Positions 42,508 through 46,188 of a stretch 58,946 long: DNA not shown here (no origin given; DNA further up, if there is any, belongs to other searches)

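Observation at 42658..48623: Translationally coupled HTH / half-methylase / methylase / T5orf172-helicase operon: atypical restriction-modification-like defence system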

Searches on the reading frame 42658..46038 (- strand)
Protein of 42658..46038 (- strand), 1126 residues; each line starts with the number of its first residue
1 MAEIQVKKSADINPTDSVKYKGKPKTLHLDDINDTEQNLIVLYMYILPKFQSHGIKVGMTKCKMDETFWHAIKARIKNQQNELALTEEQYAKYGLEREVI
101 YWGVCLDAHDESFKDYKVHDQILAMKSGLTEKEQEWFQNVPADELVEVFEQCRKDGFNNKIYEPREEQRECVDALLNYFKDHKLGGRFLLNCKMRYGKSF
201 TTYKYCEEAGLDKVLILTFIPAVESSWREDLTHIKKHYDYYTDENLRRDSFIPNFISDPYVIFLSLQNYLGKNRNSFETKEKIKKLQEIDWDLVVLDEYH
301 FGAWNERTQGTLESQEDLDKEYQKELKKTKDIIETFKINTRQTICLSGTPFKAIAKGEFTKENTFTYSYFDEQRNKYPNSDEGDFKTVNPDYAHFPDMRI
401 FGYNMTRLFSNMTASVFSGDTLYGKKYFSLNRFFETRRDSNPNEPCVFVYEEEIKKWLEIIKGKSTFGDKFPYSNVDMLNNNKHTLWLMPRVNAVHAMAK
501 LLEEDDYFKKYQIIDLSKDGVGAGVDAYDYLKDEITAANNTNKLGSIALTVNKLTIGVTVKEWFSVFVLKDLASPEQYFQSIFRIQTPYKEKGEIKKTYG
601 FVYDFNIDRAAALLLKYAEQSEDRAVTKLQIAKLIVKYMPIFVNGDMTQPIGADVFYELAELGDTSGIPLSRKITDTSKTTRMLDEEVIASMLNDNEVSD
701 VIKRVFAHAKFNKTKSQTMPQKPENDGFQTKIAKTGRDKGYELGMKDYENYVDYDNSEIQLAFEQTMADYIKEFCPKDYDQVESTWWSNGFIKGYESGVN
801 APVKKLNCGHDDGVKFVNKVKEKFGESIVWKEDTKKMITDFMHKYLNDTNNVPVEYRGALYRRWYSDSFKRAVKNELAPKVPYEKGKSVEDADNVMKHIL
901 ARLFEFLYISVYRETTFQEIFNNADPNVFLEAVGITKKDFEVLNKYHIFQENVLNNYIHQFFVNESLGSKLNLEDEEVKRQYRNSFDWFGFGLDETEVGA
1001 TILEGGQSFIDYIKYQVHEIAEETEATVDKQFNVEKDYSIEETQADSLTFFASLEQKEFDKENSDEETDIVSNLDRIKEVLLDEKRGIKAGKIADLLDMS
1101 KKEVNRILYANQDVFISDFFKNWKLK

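Call 5: search_protein_families(library=pfam, proteins=[window:42658-46038:-], max_evalue=0.1)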
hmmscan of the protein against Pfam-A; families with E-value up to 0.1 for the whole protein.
window:42658-46038:- (1126 aa): 2 families
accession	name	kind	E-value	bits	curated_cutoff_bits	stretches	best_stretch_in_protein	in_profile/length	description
PF04851.21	ResIII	-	6.7e-06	26.5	22.5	1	162-350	2-162/164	Type III restriction enzyme, res subunit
PF02295.23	z-alpha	-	0.038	14.5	21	0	1074-1109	10-43/67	Adenosine deaminase z-alpha domain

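Call 6: search_protein_families(library=padloc, proteins=[window:42658-46038:-], max_evalue=0.1)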
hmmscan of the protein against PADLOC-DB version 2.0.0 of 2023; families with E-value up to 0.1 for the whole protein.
window:42658-46038:- (1126 aa): 1 family
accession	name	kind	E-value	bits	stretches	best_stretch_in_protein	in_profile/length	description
PDLC03626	REase_MTase_IIG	-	9.5e-32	107.6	1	166-596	160-604/1359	Type IIG restriction enzyme-methyltransferase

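Call 7: search_protein_families(library=ncbifam, proteins=[window:42658-46038:-], max_evalue=0.1)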
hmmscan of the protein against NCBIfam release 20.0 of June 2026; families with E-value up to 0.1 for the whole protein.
window:42658-46038:- (1126 aa): 0 families

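Call 11: find_homologous_proteins(query=window:42658-46038:-)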
Query window:42658-46038:- (1126 aa): 3049 proteins with E <= 0.001 among 8000 candidates; the best 120 are listed.
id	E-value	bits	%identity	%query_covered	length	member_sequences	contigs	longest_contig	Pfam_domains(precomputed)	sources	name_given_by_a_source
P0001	0.0e+0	2161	82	100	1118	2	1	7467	PF04851.22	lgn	-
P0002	0.0e+0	2160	82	100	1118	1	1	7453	PF04851.22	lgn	-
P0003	0.0e+0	2158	82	100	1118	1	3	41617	PF04851.22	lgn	-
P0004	0.0e+0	2156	82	100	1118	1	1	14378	PF04851.22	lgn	-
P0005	0.0e+0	2156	82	100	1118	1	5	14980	PF04851.22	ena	-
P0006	0.0e+0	2153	82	100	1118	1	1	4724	PF04851.22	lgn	-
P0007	0.0e+0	2153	82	100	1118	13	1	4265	-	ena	-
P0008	0.0e+0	2152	82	100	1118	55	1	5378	-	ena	-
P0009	0.0e+0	2146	82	100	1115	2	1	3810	-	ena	-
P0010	0.0e+0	2139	81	100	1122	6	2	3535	PF04851.22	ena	-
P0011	0.0e+0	2137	81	100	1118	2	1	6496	PF04851.22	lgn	-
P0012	0.0e+0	2136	82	100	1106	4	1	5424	-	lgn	-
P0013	0.0e+0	2134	82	100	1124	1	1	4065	PF04851.22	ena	-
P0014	0.0e+0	2134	81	100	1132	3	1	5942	PF04851.22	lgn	-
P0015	0.0e+0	2132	88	88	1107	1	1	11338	-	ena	-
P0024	0.0e+0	1967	83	89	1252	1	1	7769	PF06094.18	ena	-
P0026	0.0e+0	1942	79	92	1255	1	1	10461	PF06094.18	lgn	-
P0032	0.0e+0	1856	76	91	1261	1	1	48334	PF06094.18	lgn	-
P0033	0.0e+0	1840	76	91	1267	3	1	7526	PF06094.18,PF04851.22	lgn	-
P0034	0.0e+0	1819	70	100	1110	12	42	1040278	PF04851.22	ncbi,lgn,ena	-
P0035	0.0e+0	1808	73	90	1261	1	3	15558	PF06094.18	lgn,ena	-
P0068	0.0e+0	1637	69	89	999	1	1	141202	PF04851.22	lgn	-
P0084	0.0e+0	1626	64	100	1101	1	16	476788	-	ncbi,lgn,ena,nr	ncbi:MAG TPA: hypothetical protein DHU62_06005 [Firmicutes bacterium]|nr:hypothetical protein [Bacil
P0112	0.0e+0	1615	69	88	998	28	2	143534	-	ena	-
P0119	0.0e+0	1612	68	89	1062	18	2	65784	-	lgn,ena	-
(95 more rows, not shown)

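Call 12: search_solved_structures(query=window:42658-46038:-, max_evalue=1)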
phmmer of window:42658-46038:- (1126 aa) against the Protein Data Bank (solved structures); distinct sequences matched with E-value up to 1: 0.

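Call 15: find_related_loci(query=window:42658-46038:-, collection=genome_contigs, flank=8000)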
Query window:42658-46038:- (1126 aa) in genome_contigs; peptide patterns used: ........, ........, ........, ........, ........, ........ (x = any residue, [..] = any of these).
32 stretches matched a pattern; 4 encode a relative of the query (tblastn E <= 1e-3); 4 distinct loci.
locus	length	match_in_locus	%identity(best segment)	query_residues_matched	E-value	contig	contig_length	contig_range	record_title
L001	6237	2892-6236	82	1-1123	0e+0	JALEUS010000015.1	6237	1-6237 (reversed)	MAG: Bacilli bacterium isolate SUG353 k141_1132319, whole genome shotgun sequence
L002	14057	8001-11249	80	1-1126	0e+0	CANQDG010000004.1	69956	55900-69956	MAG: uncultured Bacilli bacterium isolate Lapin-005__bin89 genome assembly, contig: Lapin-005__NODE_442_length_69956_cov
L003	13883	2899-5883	68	1-994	0e+0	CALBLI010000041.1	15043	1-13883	MAG TPA_asm: uncultured Bacillales bacterium isolate SRR1747018_bin.144_CONCOCT_v1.1_MAG genome assembly, contig: ERZ808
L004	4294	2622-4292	86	1-557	0e+0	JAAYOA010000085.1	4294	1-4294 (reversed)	MAG: Clostridiaceae bacterium isolate AS21ysBPME_306 145238_AS21, whole genome shotgun sequence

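Call 16: find_encoding_contigs(protein=P0034, flank=8000, max_places=3)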
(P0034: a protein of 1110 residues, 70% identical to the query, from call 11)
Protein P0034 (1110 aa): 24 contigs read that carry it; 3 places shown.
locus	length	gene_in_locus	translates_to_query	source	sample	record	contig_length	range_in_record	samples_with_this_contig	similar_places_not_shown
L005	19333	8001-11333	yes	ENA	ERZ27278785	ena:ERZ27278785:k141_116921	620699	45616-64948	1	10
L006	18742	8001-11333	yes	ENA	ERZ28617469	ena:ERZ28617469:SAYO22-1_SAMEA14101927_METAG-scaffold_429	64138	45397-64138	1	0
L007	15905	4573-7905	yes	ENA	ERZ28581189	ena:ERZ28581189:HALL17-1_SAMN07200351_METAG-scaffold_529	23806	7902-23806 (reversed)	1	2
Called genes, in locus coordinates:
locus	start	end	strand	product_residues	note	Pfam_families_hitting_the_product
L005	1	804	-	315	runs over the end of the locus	PF02401:LYTB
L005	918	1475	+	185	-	PF08207:EFP_N, PF01132:EFP, PF09285:Elong-fact-P_C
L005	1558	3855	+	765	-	PF09992:NAGPA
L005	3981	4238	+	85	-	-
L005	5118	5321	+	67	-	PF15731:MqsA_antitoxin, PF01381:HTH_3, PF12844:HTH_19 (faint)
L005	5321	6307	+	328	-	-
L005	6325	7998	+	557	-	PF07669:Eco57I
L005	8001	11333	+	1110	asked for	PF04851:ResIII (faint)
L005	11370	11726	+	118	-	-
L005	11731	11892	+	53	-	-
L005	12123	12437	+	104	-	PF01527:HTH_Tnp_1 (weak), PF13518:HTH_28, PF13551:HTH_29 (weak)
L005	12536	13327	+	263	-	PF13276:HTH_21 (faint), PF00665:rve, PF13683:rve_3, PF13333:rve_2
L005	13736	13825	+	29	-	-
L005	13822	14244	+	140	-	-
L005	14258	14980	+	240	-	-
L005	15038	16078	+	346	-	-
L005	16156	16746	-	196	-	PF00239:Resolvase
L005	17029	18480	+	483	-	PF04326:SLFN_AlbA_2, PF13749:HATPase_c_4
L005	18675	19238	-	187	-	PF00665:rve, PF13683:rve_3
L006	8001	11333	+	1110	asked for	PF04851:ResIII (faint)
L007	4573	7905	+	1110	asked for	PF04851:ResIII (faint)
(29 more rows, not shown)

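Call 17: find_encoding_contigs(protein=P0032, flank=8000, max_places=2)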
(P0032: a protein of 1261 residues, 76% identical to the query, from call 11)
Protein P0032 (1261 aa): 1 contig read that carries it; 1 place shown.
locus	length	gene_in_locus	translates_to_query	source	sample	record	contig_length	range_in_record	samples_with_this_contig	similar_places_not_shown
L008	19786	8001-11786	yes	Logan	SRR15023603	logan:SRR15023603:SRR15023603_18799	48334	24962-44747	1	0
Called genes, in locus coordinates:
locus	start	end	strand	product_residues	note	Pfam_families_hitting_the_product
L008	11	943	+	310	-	-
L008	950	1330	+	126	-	-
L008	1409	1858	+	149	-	-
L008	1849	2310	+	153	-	-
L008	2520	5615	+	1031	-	PF04851:ResIII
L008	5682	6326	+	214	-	-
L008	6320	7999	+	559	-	PF07669:Eco57I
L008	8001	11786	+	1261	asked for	PF06094:GGACT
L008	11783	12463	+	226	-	PF10544:T5orf172, PF13455:MUG113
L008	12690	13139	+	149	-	PF13560:HTH_31, PF01381:HTH_3, PF12844:HTH_19 (weak)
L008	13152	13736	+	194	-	-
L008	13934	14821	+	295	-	PF00515:TPR_1 (faint), PF07719:TPR_2 (faint), PF13181:TPR_8 (faint), PF13424:TPR_12 (faint), PF13428:TPR_14 (faint), PF08238:Sel1 (faint)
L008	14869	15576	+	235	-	PF04343:DUF488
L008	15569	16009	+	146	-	PF04343:DUF488, PF22751:DUF488-N3a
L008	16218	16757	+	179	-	PF22557:DuOB (weak)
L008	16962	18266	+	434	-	-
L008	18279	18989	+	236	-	-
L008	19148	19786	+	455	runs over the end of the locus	PF00004:AAA, PF01434:Peptidase_M41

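Call 18: find_encoding_contigs(protein=P0084, flank=8000, max_places=3)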
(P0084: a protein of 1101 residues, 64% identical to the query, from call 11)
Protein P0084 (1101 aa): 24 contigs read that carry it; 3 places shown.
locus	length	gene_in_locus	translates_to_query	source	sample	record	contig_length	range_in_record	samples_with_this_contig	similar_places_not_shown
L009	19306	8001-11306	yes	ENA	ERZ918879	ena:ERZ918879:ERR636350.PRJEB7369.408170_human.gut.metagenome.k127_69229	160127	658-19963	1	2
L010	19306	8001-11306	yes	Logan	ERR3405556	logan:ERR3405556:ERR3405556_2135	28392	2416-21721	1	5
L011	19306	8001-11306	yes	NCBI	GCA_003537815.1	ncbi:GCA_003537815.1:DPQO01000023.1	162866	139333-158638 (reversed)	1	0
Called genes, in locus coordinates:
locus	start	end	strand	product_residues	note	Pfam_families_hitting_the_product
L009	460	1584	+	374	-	PF01145:Band_7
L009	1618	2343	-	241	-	PF02146:SIR2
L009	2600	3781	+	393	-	PF13304:AAA_21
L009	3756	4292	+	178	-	-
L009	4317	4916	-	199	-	PF00239:Resolvase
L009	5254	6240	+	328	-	-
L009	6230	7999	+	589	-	PF07669:Eco57I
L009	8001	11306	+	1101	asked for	-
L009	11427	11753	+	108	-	PF12643:MazG-like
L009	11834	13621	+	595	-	PF04851:ResIII (faint), PF09848:SLFN-g3_helicase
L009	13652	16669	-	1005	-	PF01443:Viral_helicase1 (faint), PF09848:SLFN-g3_helicase (faint), PF13086:AAA_11, PF13245:AAA_19 (weak), PF13604:AAA_30 (faint), PF13086:AAA_11, PF13087:AAA_12, PF10881:DUF2726 (weak)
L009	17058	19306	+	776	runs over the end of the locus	-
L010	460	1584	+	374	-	PF01145:Band_7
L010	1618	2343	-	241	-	PF02146:SIR2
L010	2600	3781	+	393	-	PF13304:AAA_21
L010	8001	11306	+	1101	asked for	-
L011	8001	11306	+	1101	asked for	-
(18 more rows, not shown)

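Call 28: search_protein_families(library=padloc, proteins=[L008:11783-12463:+, L008:2520-5615:+, L005:5321-6307:+], max_evalue=0.01)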
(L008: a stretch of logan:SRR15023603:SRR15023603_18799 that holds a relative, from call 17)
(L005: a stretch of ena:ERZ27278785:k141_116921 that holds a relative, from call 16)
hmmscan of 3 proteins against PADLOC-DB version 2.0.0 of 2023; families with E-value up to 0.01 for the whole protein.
L008:11783-12463:+ (226 aa): 4 families
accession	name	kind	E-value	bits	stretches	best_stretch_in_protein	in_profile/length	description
PDLC05043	PDC-S57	-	4.5e-72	240.2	1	1-218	1-217/221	-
PDLC05041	PDC-S57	-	2.2e-31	107.1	1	1-218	1-207/212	-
PDLC05042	PDC-S57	-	4e-11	41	1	2-104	5-101/245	-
PDLC03216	MTase_II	-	0.00061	16.9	1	116-217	256-358/364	Type II methyltransferase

L008:2520-5615:+ (1031 aa): 2 families
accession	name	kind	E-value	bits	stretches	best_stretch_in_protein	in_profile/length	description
PDLC03626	REase_MTase_IIG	-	8.4e-236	783.7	1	9-1014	6-997/1359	Type IIG restriction enzyme-methyltransferase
PDLC03317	MTase_II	-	0.0043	13.4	1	839-945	258-361/831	Type II methyltransferase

L005:5321-6307:+ (328 aa): 1 family
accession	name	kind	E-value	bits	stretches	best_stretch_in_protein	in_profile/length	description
PDLC03390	MTase_II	-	1.1e-110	367.7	1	15-325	15-323/327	Type II methyltransferase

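Call 36: search_protein_representatives(protein=window:42658-46038:-)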
Query: 1126 residues. Proteins with E-value up to 0.001 (for the whole library): 1496; up to 1e-10: 933; up to 1e-30: 397. The best 150 are listed.
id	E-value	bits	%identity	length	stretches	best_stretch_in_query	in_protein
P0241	0.0e+00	1388.8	58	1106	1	5-1126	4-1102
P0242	3.5e-256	869.5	57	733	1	6-737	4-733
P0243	9.2e-216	735.6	43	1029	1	9-995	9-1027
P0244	4.8e-194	663.7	57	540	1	1-531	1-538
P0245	6.5e-160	550.7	59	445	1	549-994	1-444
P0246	4.5e-153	528.1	57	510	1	576-995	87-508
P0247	3.7e-135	468.7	77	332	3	850-994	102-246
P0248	1.4e-119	417.2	62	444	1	498-813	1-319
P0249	1.8e-116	406.8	52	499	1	643-998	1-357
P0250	6.8e-94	332.1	55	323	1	787-1126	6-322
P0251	8.0e-87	308.7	53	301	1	692-993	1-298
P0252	2.3e-85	303.8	99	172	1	1-138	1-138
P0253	6.0e-80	285.9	34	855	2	159-704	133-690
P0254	1.4e-79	284.7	35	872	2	162-718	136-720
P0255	9.0e-79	282.0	35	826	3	101-590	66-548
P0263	4.4e-75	269.8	33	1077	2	38-677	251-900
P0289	1.2e-65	238.6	32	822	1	43-749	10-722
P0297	3.7e-64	233.6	60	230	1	886-1126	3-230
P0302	5.7e-62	226.4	34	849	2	43-705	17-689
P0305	1.3e-60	221.9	32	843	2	42-715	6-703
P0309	6.7e-59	216.2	33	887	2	42-755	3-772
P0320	4.5e-57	210.2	32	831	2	39-724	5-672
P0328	7.2e-56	206.2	63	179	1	928-1126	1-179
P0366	1.1e-47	179.1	34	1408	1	23-625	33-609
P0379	8.8e-46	172.8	31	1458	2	41-642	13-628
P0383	1.5e-45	172.0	34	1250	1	38-644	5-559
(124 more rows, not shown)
